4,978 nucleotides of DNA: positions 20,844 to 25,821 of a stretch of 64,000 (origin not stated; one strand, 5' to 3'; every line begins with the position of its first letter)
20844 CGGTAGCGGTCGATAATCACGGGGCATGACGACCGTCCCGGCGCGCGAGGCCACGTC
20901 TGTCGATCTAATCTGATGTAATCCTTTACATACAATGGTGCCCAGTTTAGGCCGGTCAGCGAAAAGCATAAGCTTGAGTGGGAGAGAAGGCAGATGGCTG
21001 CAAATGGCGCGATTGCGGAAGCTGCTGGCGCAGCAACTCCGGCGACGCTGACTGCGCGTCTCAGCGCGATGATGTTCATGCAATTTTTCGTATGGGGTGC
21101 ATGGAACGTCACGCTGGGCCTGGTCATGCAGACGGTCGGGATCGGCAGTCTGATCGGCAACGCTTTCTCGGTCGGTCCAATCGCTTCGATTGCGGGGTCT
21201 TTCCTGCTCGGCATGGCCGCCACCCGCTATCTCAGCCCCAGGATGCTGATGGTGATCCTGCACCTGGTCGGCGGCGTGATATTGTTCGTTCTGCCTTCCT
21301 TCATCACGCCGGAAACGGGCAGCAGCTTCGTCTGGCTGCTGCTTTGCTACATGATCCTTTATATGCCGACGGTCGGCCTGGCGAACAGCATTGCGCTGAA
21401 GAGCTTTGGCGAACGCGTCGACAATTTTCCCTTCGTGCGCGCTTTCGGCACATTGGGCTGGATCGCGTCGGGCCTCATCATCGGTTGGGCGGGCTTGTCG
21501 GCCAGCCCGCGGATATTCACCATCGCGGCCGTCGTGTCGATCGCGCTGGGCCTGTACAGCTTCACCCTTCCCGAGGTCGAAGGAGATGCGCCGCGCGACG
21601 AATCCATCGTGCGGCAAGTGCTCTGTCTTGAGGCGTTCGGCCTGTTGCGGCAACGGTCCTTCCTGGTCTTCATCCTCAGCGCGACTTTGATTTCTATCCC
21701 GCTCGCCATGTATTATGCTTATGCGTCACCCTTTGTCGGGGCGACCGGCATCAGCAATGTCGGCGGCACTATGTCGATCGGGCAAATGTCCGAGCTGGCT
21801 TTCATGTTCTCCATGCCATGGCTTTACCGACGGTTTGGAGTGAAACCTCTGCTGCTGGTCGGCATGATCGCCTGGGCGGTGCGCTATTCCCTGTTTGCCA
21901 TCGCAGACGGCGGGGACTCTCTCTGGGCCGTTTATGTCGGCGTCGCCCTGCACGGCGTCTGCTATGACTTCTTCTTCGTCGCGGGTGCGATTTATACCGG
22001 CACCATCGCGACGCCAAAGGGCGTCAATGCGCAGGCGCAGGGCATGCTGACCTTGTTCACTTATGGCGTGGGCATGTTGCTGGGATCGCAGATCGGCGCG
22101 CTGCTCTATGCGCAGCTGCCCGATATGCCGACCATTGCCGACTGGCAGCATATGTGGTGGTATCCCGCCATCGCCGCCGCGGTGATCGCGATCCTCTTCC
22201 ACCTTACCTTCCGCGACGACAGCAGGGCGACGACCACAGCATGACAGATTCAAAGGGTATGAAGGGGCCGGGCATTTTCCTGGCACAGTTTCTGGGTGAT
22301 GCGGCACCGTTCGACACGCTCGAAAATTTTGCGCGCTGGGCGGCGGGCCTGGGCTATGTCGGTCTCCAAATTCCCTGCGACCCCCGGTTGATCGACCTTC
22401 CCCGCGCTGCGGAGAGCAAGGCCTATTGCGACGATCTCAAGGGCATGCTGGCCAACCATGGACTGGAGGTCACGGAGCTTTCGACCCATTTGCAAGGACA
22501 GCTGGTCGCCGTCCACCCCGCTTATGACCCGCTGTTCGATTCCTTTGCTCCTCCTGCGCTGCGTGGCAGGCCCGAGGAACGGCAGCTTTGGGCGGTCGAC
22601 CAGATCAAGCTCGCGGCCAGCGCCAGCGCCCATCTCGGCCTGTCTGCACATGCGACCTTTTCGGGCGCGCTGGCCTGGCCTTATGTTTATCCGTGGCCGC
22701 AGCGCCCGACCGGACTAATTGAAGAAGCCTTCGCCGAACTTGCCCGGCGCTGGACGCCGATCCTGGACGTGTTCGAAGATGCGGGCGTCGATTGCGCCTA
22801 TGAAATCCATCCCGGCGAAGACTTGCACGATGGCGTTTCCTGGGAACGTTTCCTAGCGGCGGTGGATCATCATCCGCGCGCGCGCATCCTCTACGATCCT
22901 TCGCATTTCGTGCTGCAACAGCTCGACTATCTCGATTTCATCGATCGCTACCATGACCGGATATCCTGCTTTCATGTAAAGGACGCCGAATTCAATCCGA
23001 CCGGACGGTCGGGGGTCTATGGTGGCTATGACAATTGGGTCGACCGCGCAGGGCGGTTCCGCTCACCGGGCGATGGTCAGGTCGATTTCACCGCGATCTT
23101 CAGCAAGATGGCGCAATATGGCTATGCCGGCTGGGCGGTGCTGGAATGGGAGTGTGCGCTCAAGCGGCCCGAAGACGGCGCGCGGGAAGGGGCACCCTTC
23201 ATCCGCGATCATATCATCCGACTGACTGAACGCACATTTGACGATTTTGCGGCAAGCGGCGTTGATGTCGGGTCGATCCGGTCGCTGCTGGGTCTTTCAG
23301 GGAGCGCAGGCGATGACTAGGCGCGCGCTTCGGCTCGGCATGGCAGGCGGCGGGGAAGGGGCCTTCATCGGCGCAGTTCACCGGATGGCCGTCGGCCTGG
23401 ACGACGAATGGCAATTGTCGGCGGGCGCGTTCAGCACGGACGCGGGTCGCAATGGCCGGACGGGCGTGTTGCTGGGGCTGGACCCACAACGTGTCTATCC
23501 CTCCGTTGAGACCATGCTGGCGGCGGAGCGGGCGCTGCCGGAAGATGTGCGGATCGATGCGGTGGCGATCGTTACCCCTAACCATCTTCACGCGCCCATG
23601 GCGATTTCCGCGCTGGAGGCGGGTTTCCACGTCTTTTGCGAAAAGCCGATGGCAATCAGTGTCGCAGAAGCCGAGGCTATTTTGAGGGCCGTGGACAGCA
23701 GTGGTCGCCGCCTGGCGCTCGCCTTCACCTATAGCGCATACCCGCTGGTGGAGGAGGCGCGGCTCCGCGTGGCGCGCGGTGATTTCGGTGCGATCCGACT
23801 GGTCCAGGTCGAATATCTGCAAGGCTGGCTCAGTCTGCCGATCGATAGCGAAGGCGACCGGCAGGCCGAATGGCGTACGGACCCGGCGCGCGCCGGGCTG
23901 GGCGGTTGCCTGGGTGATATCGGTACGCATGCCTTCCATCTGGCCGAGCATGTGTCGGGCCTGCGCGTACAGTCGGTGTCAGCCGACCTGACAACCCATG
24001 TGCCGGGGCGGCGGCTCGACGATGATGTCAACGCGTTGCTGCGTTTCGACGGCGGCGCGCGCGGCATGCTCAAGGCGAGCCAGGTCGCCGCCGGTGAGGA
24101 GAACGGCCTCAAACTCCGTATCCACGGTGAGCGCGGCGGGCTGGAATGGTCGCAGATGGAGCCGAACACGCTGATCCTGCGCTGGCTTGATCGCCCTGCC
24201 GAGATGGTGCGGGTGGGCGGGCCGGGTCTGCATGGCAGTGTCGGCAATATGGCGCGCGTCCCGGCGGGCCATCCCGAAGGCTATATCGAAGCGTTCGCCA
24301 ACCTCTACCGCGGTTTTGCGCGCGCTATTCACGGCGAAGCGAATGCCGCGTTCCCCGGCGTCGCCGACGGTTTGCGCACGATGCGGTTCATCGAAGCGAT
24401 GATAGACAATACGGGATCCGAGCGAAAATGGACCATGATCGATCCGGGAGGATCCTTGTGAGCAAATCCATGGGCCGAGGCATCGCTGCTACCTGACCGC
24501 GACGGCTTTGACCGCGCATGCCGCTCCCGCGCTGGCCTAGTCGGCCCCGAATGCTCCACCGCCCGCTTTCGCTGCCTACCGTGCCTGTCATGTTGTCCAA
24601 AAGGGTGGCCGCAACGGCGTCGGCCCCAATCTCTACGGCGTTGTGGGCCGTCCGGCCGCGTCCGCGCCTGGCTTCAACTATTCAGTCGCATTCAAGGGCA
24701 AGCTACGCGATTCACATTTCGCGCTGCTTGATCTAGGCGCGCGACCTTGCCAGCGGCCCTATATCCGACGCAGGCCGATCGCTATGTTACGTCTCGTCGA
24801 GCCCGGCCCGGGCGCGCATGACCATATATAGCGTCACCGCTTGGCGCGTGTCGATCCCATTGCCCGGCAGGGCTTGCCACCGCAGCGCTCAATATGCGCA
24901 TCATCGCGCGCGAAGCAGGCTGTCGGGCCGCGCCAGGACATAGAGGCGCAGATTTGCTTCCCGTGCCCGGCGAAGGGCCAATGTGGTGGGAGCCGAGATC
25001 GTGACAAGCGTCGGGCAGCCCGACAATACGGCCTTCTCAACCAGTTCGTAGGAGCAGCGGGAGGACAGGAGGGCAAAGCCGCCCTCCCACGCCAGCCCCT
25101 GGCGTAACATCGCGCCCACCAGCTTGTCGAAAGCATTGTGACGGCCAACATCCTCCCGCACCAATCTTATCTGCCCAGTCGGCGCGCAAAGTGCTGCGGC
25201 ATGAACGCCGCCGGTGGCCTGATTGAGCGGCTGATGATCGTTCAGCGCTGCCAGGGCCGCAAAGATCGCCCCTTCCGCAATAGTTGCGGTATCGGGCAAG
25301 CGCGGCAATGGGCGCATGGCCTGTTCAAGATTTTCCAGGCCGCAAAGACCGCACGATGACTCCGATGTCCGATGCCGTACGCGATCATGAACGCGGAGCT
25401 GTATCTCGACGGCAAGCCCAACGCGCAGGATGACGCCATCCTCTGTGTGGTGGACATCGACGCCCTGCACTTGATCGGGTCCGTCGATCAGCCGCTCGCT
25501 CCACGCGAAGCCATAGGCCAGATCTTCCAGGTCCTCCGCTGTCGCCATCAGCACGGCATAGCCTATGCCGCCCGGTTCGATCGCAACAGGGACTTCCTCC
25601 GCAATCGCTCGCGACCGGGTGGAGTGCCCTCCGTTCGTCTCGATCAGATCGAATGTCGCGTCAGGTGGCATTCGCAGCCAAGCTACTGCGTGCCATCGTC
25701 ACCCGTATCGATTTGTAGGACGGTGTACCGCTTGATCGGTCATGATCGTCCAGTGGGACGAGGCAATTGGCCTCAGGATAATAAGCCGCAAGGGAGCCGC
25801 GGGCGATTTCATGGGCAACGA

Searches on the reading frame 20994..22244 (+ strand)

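Call 12: search_protein_families(library=pfam, proteins=[window:20994-22244:+], max_evalue=0.00001)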
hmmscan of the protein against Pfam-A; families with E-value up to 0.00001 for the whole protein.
window:20994-22244:+ (416 aa): 3 families
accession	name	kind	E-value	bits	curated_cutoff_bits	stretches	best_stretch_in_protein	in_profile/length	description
PF03825.22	Nuc_H_symport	-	1.1e-84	285.2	25.9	1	19-409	3-398/400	Nucleoside H+ symporter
PF12832.13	MFS_1_like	-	2.5e-31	109.5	25.2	1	22-374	3-363/373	MFS_1 like family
PF07690.21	MFS_1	-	5.1e-16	59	33.4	1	268-411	46-177/347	Major Facilitator Superfamily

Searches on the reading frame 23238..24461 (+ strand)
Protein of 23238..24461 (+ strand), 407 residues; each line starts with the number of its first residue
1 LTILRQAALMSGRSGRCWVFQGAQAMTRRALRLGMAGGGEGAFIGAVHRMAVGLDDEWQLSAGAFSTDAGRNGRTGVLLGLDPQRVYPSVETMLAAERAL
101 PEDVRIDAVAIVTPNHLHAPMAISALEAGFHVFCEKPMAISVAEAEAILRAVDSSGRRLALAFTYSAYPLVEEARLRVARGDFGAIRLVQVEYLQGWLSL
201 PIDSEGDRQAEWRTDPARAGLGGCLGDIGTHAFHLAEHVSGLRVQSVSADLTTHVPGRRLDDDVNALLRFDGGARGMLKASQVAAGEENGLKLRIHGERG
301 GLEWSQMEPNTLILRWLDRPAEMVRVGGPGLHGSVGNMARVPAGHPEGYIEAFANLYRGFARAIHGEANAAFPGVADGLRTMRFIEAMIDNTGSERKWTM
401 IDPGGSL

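Call 12: search_protein_families(library=pfam, proteins=[window:23238-24461:+], max_evalue=0.00001)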
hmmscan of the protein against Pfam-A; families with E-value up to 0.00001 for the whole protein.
window:23238-24461:+ (407 aa): 3 families
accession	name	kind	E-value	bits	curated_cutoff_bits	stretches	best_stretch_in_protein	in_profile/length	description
PF22725.1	GFO_IDH_MocA_C3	-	1.5e-28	99.7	27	1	172-303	2-124/124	GFO/IDH/MocA C-terminal domain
PF01408.29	GFO_IDH_MocA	-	4.6e-18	66.5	24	1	63-162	30-119/120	Oxidoreductase family, NAD-binding Rossmann fold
PF02894.22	GFO_IDH_MocA_C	-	1.4e-15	58.1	22.9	1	178-390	4-208/218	Oxidoreductase family, C-terminal alpha/beta domain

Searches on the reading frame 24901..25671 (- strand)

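Call 12: search_protein_families(library=pfam, proteins=[window:24901-25671:-], max_evalue=0.00001)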
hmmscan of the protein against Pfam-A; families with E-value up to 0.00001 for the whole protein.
window:24901-25671:- (256 aa): 1 family
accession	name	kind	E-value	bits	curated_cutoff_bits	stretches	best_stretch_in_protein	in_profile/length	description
PF02634.21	FdhD-NarQ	-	2e-63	214.8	27.2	1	24-251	1-226/237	FdhD/NarQ family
